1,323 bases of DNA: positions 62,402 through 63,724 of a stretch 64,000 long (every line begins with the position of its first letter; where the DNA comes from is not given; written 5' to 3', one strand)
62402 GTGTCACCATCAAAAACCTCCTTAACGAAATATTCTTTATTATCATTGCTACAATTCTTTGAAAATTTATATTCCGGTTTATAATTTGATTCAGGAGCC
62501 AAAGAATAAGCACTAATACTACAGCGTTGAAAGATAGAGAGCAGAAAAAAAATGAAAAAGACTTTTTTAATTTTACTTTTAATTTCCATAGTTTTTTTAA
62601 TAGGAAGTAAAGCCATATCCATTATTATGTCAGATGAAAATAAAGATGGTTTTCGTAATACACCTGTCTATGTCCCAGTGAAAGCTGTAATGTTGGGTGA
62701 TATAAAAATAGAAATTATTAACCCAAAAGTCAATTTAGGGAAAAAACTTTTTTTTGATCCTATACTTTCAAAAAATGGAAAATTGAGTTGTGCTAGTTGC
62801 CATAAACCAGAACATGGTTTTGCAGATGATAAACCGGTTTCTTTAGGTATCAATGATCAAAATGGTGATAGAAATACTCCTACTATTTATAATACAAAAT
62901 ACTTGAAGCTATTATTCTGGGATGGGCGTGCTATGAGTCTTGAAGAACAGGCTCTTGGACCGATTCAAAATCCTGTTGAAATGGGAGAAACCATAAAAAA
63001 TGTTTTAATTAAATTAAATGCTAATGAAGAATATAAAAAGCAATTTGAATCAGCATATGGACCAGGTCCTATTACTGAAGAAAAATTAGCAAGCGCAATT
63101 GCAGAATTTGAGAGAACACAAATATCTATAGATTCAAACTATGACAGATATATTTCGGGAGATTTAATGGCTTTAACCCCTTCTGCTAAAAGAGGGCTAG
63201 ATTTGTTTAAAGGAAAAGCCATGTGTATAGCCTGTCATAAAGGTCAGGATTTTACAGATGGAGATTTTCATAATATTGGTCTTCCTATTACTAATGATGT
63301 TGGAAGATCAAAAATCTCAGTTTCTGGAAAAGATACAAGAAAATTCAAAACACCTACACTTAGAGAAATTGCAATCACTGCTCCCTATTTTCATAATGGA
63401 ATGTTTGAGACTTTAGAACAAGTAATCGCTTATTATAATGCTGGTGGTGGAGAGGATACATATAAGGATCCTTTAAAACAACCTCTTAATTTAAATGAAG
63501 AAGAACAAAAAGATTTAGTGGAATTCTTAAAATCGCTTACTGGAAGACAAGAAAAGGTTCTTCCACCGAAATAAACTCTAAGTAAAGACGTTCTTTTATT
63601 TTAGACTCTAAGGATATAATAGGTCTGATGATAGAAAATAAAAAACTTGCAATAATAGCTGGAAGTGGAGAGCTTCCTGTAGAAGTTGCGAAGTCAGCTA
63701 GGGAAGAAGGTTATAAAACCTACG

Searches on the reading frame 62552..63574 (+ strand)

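Call 68: search_protein_families(library=pfam, proteins=[window:62552-63574:+], max_evalue=0.00001)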
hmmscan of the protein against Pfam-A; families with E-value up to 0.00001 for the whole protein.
window:62552-63574:+ (340 aa): 2 families
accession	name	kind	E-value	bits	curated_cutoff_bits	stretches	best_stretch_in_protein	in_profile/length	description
PF03150.19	CCP_MauG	-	1e-62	211.6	25.6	1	59-204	3-147/149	Di-haem cytochrome c peroxidase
PF00034.26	Cytochrom_C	-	1.2e-08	36.6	21.3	0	213-329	2-89/90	Cytochrome c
